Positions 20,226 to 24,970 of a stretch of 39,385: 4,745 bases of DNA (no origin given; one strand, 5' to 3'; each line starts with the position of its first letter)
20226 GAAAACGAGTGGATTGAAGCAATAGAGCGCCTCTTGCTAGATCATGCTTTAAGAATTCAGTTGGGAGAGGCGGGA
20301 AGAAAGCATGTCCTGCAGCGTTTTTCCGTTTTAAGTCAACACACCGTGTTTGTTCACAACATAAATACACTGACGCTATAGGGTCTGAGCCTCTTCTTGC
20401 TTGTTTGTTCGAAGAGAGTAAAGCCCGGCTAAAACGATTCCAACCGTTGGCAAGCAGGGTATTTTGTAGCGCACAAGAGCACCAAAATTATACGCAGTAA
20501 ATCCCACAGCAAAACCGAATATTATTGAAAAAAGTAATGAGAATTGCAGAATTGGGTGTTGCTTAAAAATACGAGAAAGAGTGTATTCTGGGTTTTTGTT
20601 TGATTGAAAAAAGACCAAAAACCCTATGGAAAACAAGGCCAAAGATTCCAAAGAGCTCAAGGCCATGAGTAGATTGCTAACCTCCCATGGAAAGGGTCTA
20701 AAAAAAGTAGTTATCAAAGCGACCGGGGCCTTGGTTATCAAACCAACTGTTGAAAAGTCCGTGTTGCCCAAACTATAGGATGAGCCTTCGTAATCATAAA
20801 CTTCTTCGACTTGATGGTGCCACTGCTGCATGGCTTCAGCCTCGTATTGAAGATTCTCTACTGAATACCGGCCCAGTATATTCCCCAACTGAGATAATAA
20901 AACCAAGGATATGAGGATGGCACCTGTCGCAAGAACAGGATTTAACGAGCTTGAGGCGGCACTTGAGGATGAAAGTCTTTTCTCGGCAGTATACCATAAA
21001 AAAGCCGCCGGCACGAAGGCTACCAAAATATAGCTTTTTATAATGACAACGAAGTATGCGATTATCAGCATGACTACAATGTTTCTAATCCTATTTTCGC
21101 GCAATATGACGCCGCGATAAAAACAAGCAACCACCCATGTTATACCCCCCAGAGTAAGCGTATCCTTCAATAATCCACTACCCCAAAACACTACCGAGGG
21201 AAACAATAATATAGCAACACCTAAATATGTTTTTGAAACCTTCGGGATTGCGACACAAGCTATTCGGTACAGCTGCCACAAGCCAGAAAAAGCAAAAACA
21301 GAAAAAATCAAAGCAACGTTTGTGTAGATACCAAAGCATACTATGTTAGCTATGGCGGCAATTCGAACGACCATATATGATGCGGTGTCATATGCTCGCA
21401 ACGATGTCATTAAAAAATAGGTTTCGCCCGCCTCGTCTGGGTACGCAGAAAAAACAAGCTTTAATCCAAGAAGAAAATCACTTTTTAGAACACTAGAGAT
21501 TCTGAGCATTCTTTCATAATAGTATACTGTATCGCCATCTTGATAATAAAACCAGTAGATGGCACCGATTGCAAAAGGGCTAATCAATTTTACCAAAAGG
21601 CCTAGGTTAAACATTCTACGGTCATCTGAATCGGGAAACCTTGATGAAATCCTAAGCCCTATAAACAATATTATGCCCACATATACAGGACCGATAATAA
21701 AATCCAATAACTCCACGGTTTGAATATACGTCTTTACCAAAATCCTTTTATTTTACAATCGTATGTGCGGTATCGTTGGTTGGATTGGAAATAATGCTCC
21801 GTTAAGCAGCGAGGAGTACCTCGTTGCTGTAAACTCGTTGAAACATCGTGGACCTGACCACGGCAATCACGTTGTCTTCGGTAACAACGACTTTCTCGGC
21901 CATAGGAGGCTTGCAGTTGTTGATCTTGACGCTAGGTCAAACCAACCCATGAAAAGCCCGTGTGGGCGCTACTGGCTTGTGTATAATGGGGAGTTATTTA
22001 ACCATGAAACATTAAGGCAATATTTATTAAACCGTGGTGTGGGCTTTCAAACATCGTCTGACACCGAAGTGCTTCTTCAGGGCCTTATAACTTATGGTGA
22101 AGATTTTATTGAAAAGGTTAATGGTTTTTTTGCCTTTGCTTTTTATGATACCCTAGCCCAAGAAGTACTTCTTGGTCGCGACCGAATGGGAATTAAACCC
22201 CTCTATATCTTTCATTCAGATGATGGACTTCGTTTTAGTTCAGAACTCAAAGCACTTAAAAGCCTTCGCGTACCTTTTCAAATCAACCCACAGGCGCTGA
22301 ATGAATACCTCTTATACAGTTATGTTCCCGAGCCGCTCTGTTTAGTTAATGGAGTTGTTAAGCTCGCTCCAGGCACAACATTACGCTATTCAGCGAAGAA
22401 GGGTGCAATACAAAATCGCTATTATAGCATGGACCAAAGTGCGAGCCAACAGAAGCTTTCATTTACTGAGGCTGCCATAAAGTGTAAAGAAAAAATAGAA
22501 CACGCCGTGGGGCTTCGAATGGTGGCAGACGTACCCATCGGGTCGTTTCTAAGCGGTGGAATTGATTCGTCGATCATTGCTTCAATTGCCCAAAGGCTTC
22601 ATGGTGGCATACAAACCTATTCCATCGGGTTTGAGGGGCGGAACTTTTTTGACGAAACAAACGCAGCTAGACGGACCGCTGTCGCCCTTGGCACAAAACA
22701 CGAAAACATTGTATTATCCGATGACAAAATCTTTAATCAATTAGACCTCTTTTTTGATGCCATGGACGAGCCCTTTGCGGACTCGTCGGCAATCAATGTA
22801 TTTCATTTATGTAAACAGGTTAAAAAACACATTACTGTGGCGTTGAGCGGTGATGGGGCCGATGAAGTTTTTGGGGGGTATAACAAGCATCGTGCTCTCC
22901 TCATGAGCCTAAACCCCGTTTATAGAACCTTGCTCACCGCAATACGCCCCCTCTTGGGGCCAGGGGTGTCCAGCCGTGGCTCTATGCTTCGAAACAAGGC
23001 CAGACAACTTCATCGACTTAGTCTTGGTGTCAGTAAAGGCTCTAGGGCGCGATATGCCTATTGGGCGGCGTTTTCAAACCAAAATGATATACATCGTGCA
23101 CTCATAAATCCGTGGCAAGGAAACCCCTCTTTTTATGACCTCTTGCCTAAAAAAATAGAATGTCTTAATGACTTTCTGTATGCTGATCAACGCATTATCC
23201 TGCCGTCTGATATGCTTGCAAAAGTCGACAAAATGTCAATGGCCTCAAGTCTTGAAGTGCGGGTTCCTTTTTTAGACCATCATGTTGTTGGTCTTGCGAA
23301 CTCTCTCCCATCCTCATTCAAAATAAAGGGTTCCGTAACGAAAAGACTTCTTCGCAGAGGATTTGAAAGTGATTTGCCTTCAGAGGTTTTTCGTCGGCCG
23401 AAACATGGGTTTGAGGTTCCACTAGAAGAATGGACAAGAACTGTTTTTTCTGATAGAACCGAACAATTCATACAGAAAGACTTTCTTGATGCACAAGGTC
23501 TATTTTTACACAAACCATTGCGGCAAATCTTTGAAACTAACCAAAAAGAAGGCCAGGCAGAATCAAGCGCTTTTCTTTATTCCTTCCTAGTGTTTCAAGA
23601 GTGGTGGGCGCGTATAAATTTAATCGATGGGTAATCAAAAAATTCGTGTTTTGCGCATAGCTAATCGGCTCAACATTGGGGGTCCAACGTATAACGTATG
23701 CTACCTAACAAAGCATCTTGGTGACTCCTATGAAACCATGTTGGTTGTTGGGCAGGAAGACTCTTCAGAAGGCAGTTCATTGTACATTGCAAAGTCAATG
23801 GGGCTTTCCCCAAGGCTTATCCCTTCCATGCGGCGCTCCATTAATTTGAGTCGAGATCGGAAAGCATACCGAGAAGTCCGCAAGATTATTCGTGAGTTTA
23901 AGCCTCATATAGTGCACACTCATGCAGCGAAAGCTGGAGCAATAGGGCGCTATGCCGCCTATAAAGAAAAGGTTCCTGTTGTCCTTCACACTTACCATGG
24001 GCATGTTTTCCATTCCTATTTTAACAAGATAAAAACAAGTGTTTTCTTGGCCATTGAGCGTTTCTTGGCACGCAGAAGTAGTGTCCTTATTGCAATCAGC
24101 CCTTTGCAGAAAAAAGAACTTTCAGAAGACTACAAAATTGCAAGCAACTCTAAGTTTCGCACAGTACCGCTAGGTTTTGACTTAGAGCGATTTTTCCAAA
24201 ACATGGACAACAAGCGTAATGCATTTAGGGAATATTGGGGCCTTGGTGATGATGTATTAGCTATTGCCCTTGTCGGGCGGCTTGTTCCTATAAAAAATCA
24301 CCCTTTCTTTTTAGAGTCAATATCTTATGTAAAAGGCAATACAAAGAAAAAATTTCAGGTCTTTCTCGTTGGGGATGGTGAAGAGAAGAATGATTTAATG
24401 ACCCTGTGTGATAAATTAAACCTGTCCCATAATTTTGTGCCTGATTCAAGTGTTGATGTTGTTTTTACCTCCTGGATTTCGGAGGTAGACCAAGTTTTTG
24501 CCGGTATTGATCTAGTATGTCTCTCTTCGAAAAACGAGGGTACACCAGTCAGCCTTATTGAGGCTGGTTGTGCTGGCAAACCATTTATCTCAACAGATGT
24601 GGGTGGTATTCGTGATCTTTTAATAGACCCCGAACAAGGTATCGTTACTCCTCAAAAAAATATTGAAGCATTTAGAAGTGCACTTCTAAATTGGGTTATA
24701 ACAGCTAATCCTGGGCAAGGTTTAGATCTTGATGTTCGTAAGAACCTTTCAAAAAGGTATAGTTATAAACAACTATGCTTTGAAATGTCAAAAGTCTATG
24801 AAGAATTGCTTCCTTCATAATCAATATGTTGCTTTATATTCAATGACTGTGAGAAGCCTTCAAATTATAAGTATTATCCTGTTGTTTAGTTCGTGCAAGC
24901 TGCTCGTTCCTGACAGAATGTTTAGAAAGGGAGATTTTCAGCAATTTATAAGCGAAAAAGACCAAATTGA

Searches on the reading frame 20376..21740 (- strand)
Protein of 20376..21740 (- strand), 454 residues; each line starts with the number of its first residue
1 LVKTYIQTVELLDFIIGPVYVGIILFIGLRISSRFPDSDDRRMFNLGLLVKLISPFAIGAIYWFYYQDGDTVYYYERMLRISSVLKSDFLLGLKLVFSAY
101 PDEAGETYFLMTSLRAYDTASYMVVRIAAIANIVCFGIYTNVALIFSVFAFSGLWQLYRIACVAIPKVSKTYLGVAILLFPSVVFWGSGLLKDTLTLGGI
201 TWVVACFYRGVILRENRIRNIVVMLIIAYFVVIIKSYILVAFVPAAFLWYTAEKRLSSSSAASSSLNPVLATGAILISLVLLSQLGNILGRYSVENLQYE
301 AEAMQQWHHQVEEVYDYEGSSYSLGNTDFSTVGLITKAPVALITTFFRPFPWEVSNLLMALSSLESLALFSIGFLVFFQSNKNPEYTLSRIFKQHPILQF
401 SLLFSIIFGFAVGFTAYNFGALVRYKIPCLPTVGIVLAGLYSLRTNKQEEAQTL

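Call 7: search_protein_families(library=pfam, proteins=[window:20376-21740:-], max_evalue=0.001)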
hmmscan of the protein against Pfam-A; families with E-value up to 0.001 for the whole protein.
window:20376-21740:- (454 aa): 1 family
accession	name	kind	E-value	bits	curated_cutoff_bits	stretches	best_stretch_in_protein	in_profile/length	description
PF09913.15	DUF2142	-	3.8e-06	26.4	30.1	1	105-280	86-257/395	Predicted membrane protein (DUF2142)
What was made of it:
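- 20376..21716 (-): 446-454 aa polytopic membrane protein, GT-C-like. This is the most constant neighbour of this exosortase clade. Weak DUF2142 hit (call 7).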

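Call 9: search_protein_families(library=ncbifam, proteins=[window:20376-21740:-], max_evalue=0.00001)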
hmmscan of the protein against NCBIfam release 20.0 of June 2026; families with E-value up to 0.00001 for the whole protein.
window:20376-21740:- (454 aa): 0 families

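Call 24: search_protein_families(library=ncbifam, proteins=[window:20376-21740:-], max_evalue=1)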
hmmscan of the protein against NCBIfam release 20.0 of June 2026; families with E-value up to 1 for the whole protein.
window:20376-21740:- (454 aa): 0 families

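Call 34: find_homologous_proteins(query=window:20376-21740:-, max_evalue=0.001)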
Query window:20376-21740:- (454 aa): 404 proteins with E <= 0.001 among 8000 candidates; the best 120 are listed.
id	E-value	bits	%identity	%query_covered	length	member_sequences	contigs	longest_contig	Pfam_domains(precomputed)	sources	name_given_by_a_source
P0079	3.3e-286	968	100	98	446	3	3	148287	PF09913.16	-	-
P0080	5.8e-253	858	85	99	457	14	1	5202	PF09913.16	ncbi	-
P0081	2.1e-251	853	88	97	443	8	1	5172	PF09913.16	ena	-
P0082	1.4e-249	847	86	97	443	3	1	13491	PF09913.16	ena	-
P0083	3.3e-249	846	86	97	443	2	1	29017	PF09913.16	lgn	-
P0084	7.0e-244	828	84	97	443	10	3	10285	-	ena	-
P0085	1.2e-243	827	84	97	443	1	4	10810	PF09913.16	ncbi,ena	-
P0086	2.3e-243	827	85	98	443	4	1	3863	PF09913.16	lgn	-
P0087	3.2e-243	826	85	97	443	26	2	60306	-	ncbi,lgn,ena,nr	ncbi:MAG: hypothetical protein DBW80_00435 [Bacteroidetes bacterium]|nr:MAG: hypothetical protein DB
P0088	8.2e-234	795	79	99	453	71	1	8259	PF09913.16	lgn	-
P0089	3.6e-230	783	81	97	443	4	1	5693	PF09913.16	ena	-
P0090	1.3e-226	771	77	99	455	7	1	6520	PF09913.16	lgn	-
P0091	1.0e-224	765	76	98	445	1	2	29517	PF09913.16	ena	-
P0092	2.6e-224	764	76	98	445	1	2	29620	PF09913.16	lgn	-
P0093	3.1e-224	763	76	98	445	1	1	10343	-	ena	-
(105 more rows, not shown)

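Call 36: find_related_loci(query=A3, collection=genome_contigs, flank=10000)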
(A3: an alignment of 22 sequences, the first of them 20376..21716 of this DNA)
Query A3 (446 aa) in genome_contigs; peptide patterns used: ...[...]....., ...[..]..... (x = any residue, [..] = any of these).
599 stretches matched a pattern (row limit reached: there are more); 592 encode a relative of the query (tblastn E <= 1e-3); the best 80 are kept; 80 distinct loci.
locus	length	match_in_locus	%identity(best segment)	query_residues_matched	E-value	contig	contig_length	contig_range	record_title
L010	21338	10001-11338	80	1-446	0e+0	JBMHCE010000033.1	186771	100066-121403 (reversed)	MAG: Chitinophagales bacterium isolate STO1_bin.113 c_000000000033, whole genome shotgun sequence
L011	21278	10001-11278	42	1-429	5e-100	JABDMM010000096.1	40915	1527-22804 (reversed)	MAG: Chitinophagales bacterium isolate SS_bin_101 k127_3836312, whole genome shotgun sequence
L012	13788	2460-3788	37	1-444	8e-85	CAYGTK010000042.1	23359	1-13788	MAG TPA_asm: uncultured Chitinophagaceae bacterium isolate ERP117304_co3_226 genome assembly, contig: NODE_3143_length_2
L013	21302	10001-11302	37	1-440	1e-80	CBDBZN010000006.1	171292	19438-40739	MAG: Chitinophagales bacterium isolate 5d963bda-c328-4fb5-9318-61e373aaaad6 genome assembly, contig: contig_6, whole gen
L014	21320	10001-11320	36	1-443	7e-78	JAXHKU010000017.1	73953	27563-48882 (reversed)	MAG: Cyclobacteriaceae bacterium isolate Salar_de_Ascotan_sediment_MAG_ASE13 contig_7969_polypolish, whole genome shotgu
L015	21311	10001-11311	37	1-439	7e-76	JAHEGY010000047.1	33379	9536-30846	MAG: Cyclobacteriaceae bacterium isolate Ww429 NODE_1401_length_33379_cov_5.596187, whole genome shotgun sequence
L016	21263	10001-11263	37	5-423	1e-74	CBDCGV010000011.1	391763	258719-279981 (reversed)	MAG: Chitinophagales bacterium isolate 67d6fec2-63eb-4809-aedb-c18fc43e7593 genome assembly, contig: contig_11, whole ge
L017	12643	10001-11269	37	1-423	5e-73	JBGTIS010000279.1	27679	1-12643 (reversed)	MAG: Cyclobacteriaceae bacterium isolate JTS-RE270 k141_10741592, whole genome shotgun sequence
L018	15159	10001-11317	36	1-444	4e-73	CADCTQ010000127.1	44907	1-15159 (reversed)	MAG: uncultured Cytophagales bacterium isolate AVDCRST_MAG56 genome assembly, contig: NODE15, whole genome shotgun seque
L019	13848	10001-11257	38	1-423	2e-72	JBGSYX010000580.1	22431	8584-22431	MAG: Cyclobacteriaceae bacterium isolate JTS-AC485 k141_3742773, whole genome shotgun sequence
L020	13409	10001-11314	36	1-440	2e-72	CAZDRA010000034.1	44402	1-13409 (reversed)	MAG TPA_asm: uncultured Roseivirgaceae bacterium isolate SRP128015_co3_50 genome assembly, contig: NODE_588_length_44402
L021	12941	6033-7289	35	1-423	4e-72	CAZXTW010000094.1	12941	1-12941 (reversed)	MAG TPA_asm: uncultured Roseivirgaceae bacterium isolate SRP135972_co2_271 genome assembly, contig: NODE_5223_length_129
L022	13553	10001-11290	36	5-445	5e-72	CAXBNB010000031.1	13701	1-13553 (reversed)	MAG TPA_asm: uncultured Reichenbachiellaceae bacterium isolate ERR2762135_concoct_116 genome assembly, contig: ERZ342183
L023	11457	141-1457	35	1-446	5e-72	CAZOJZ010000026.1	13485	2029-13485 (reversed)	MAG TPA_asm: uncultured Roseivirgaceae bacterium isolate binchicken_co244_135 genome assembly, contig: k141_1447691, who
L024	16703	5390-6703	34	1-445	1e-71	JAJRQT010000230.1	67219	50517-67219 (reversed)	MAG: Bacteroidetes bacterium isolate Dive100_bin10.8 k141_1183622, whole genome shotgun sequence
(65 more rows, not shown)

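Call 52: search_solved_structures(query=A3, max_evalue=10)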
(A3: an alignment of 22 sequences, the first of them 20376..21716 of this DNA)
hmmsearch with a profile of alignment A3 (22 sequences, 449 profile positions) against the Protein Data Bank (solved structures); distinct sequences matched with E-value up to 10: 2.
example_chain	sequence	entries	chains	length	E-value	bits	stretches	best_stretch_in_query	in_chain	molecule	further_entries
2ol5_A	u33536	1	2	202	0.075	15.5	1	287-336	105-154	PAI 2 protein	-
9vyc_A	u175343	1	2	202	0.075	15.4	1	287-336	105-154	PaiB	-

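Call 63: predict_structure(alignment_id=A3)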
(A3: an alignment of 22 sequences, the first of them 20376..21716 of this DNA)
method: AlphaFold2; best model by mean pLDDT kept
length: 446 residues; sequences in the alignment: 22
mean_pLDDT: 83.6   pTM: 0.86
mean pLDDT of the five models: 83.6, 83.0, 82.4, 81.3, 78.8
residues with pLDDT >= 90: 201; 70-90: 169; 50-70: 66; < 50: 10
segments of 3 or more residues with pLDDT < 50: 253-255, 308-311
pLDDT, mean of each block of 10 residues (from residue 1): 89 96 96 96 93 85 90 92 90 76 86 92 92 95 97 94 94 86 92 97 94 96 89 91 86 54 72 62 54 57 52 57 75 84 79 86 84 75 90 93 75 77 94 85 72
secondary structure, 60 per line:
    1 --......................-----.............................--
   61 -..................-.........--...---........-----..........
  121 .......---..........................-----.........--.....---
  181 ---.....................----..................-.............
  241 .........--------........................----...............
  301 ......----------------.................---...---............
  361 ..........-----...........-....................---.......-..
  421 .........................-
elements in order: H3-24 H30-58 H62-79 H81-89 H98-105 H111-127 H131-156 H162-170 H173-177 H184-204 H209-226 H228-249 H258-281 H286-306 H323-339 H349-370 H376-386 H388-407 H411-417 H419-445
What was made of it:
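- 20376..21716 (-): AF2 pLDDT 83.6 (call 63).
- It is the last helix of a polytopic protein, modelled as part of the fold (call 63).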

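Call 65: fold_search(model_id=the predicted structure, library=pdb)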
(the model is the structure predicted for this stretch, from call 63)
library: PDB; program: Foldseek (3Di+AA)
matches with E <= 10: 350; with E <= 0.001: 0
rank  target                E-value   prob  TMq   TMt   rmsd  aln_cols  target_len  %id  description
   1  7zli_A                2.9e-02  1.00  0.41  0.30  12.4       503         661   10  Cryo-EM structure of C-mannosyltransferase CeDPY19, in complex with Dol25-P-Man and bound to CMT2-Fab and anti-Fab nan (released 2023-01-11)
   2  7zlg_A                5.9e-02  0.99  0.40  0.29  12.6       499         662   11  Cryo-EM structure of C-mannosyltransferase CeDPY19, in complex with acceptor peptide and bound to CMT2-Fab and anti-Fa (released 2023-01-11)
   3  7zlh_A                1.1e-01  0.97  0.38  0.28  15.3       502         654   10  Cryo-EM structure of C-mannosyltransferase CeDPY19, in apo state, bound to CMT2-Fab and anti-Fab nanobody (released 2023-01-11)
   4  5ezm                  1.3e-01  0.91  0.26  0.22  21.9       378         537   11  Crystal Structure of ArnT from Cupriavidus metallidurans in the apo state (released 2016-02-17)
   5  5f15                  2.2e-01  0.84  0.25  0.21  20.3       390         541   11  Crystal Structure of ArnT from Cupriavidus metallidurans bound to Undecaprenyl phosphate (released 2016-02-17)
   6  7ug0                  2.2e-01  0.09  0.10  0.11  25.3       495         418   12  TBOA-bound GltPh RSMR mutant in IFS state (released 2023-03-29)
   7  7dqv                  2.3e-01  0.15  0.10  0.09  24.4       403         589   16  Crystal structure of a CmABCB1 mutant (released 2021-03-24)
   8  5gmy_A                2.9e-01  0.90  0.37  0.22  15.6       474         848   12  Crystal structure of the Archaeoglobus fulgidus oligosaccharyltransferase (O29867_ARCFU) tethered with an acceptor pep (released 2017-02-01)
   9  6r7r_B                2.9e-01  0.11  0.11  0.12  23.9       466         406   12  Crystal structure of the glutamate transporter homologue GltTk in complex with D-aspartate (released 2019-04-17)
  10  7e9s_A                3.4e-01  0.84  0.31  0.19  14.9       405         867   13  Archaeal oligosaccharyltransferase AglB from Archaeoglobus fulgidus in complex with an inhibitory peptide and a dolich (released 2021-09-08)
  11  8zxp_A                4.3e-01  0.12  0.15  0.14  25.4       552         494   12  Cryo-EM structure of TmaT-TMA complexes (released 2024-11-06)
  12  9d68                  4.4e-01  0.11  0.13  0.13  23.6       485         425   11  Human excitatory amino acid transporter 3 (EAAT3) with bound L-Cysteine in an outward facing state (released 2025-01-22)
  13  4p19_C                4.8e-01  0.09  0.11  0.12  25.8       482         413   11  Closed, apo inward-facing state of the glutamate transporter homologue GltPh (released 2014-06-04)
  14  6wyk                  4.8e-01  0.06  0.10  0.11  25.3       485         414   13  Cryo-EM structure of the GltPh L152C-G321C mutant in the intermediate chloride conducting state. (released 2021-02-17)
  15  4p19_B                5.2e-01  0.08  0.12  0.12  24.0       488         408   10  Closed, apo inward-facing state of the glutamate transporter homologue GltPh (released 2014-06-04)
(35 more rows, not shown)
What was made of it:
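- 20376..21716 (-): Foldseek top hits are DPY19, ArnT, AglB, PglB (probability 0.84-1.0, E 0.03-1, call 65).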

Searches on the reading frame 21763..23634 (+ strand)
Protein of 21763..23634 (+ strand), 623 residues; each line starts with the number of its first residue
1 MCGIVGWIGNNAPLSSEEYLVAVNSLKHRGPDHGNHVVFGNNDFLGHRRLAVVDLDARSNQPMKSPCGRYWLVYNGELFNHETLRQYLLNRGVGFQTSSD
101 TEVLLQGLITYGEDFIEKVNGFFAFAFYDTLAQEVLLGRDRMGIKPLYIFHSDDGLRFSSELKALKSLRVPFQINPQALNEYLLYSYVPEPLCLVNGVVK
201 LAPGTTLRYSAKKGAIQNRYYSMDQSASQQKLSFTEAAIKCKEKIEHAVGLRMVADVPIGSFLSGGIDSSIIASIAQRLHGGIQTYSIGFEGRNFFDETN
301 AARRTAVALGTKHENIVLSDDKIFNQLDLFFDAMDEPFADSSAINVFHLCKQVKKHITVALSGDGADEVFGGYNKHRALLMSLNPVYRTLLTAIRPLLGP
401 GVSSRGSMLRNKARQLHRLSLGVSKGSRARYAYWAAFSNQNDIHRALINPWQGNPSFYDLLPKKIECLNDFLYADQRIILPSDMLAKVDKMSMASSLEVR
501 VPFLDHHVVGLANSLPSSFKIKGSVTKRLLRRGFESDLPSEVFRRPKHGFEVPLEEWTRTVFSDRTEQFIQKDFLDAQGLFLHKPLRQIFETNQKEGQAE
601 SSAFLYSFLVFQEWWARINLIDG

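Call 7: search_protein_families(library=pfam, proteins=[window:21763-23634:+], max_evalue=0.001)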
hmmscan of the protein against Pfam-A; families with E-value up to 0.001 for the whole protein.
window:21763-23634:+ (623 aa): 3 families
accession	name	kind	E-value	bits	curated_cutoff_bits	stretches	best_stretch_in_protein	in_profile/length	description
PF00733.27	Asn_synthase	-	1.9e-87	294.6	21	1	242-614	3-352/354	Asparagine synthase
PF13537.11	GATase_7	-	2.8e-38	131.1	25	1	47-166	1-122/123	Glutamine amidotransferase domain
PF13522.11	GATase_6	-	5.8e-35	120.6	27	1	38-161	7-130/130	Glutamine amidotransferase domain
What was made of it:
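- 21763..23634 (+): AsnB-like amidotransferase no. 3, part of the conserved cassette in most lineages. Pfam (call 7).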

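Call 9: search_protein_families(library=ncbifam, proteins=[window:21763-23634:+], max_evalue=0.00001)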
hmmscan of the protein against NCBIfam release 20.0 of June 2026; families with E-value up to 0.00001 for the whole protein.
window:21763-23634:+ (623 aa): 8 families
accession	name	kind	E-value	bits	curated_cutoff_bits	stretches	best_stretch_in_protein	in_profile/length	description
TIGR03108.1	eps_aminotran_1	hypoth_equivalog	3.3e-134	448.9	816.9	1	1-614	1-624/628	XrtA/PEP-CTERM system amidotransferase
TIGR01536.1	asn_synth_AEB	equivalog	6.4e-134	447.8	267.1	1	2-550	1-517/517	asparagine synthase (glutamine-hydrolyzing)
TIGR03104.1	trio_amidotrans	equivalog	6.8e-110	368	570.1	2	1-379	1-386/589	N-acetylglutaminylglutamine amidotransferase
NF006949.0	PRK09431.1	equivalog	1.7e-85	287.7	499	3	1-167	1-167/554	asparagine synthase B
NF033535.1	lass_lactam_cya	exception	4.9e-55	187.3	525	2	1-376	1-383/668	lasso peptide isopeptide bond-forming cyclase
NF033561.1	macrolact_Ik_Al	subfamily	8.8e-19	67.5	300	1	132-388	90-349/561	albusnodin/ikarugamycin family macrolactam cyclase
TIGR01134.1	purF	equivalog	8.8e-12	45.1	350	1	46-168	69-201/432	amidophosphoribosyltransferase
NF001484.0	PRK00331.1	subfamily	2.6e-07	29.4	381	0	45-165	69-198/601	isomerizing glutamine--fructose-6-phosphate transaminase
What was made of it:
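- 21763..23634 (+): TIGR03108 448.9 bits, below the 816.9 cut-off (call 9).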

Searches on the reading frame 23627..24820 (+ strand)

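Call 7: search_protein_families(library=pfam, proteins=[window:23627-24820:+], max_evalue=0.001)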
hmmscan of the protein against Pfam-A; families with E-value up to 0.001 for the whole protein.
window:23627-24820:+ (397 aa): 5 families
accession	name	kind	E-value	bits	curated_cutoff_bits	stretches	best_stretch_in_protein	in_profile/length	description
PF00534.26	Glycos_transf_1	-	6.8e-25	88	26.4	1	200-356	5-155/172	Glycosyl transferases group 1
PF13692.12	Glyco_trans_1_4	-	6.1e-23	82.1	27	1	213-355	4-138/142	Glycosyl transferases group 1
PF13439.12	Glyco_transf_4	-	5.1e-20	72.6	28.5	1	19-188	3-170/170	Glycosyltransferase Family 4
PF13579.12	Glyco_trans_4_4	-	3.6e-15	57.1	29.7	1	74-183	53-158/158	Glycosyl transferase 4-like domain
PF13477.12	Glyco_trans_4_2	-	1.4e-08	35.4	23.4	1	81-157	63-138/139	Glycosyl transferase 4-like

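Call 9: search_protein_families(library=ncbifam, proteins=[window:23627-24820:+], max_evalue=0.00001)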
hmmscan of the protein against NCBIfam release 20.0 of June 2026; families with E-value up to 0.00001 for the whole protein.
window:23627-24820:+ (397 aa): 20 families
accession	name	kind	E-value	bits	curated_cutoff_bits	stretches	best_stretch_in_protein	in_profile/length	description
TIGR03088.1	stp2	hypoth_equivalog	5.2e-32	111.3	409.05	1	76-395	65-374/374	TIGR03088 family PEP-CTERM/XrtA system glycosyltransferase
NF047684.1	TeichurnBiosyTuaC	equivalog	1.5e-21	76.8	550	1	89-394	105-389/391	teichuronic acid biosynthesis protein TuaC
NF038011.1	PelF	equivalog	4e-17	62.4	100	1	129-333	236-423/489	GT4 family glycosyltransferase PelF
TIGR03999.1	thiol_BshA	equivalog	2e-16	59.9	273.7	1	87-395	79-374/375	N-acetyl-alpha-D-glucosaminyl L-malate synthase BshA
TIGR03449.1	mycothiol_MshA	equivalog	6.8e-15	54.9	462.5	1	94-394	104-403/406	D-inositol-3-phosphate glycosyltransferase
TIGR04063.1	stp3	hypoth_equivalog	9.7e-14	51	442.05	1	79-395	79-396/397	TIGR04063 family PEP-CTERM/XrtA system glycosyltransferase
NF050056.1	ProtGlycPglH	equivalog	9.1e-13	48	600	1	213-393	182-345/354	GalNAc-alpha-(1->4)-GalNAc-alpha-(1->3)-diNAcBac-PP-undecaprenol alpha-1,4-N-acetyl-D-galactosaminyltransferase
NF041876.1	EPS_EpsE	equivalog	1.8e-12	47.3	400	1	162-379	173-381/389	exopolysaccharide biosynthesis GT4 family glycosyltransferase EpsE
NF038229.1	Glyco4_Geo_Pelo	equivalog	4.1e-12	45.8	400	1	76-394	39-336/338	GPMC system family 4 glycosyltransferase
TIGR02095.1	glgA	subfamily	1.8e-09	36.8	328.45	1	186-393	269-476/477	glycogen/starch synthase, ADP-glucose type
NF053787.1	GlcN_PG_synth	equivalog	1.2e-08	34.2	480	1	85-395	75-360/361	N-acetylglucosaminyl phosphatidylglycerol synthase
TIGR02472.1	sucr_P_syn_N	equivalog_domain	2.7e-08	33.1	576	0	308-360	355-407/439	sucrose-phosphate synthase, putative, glycosyltransferase domain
TIGR04047.1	MSMEG_0565_glyc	hypoth_equivalog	2.9e-08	33.2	259.85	1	133-391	121-371/373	MSMEG_0565 family glycosyltransferase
TIGR04157.1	glyco_rSAM_CFB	subfamily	5.7e-08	32.2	400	1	145-390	164-405/406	TIGR04157 family glycosyltransferase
NF007396.0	PRK09922.1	equivalog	9.5e-08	31.3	385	1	237-355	207-322/361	lipopolysaccharide 1,6-galactosyltransferase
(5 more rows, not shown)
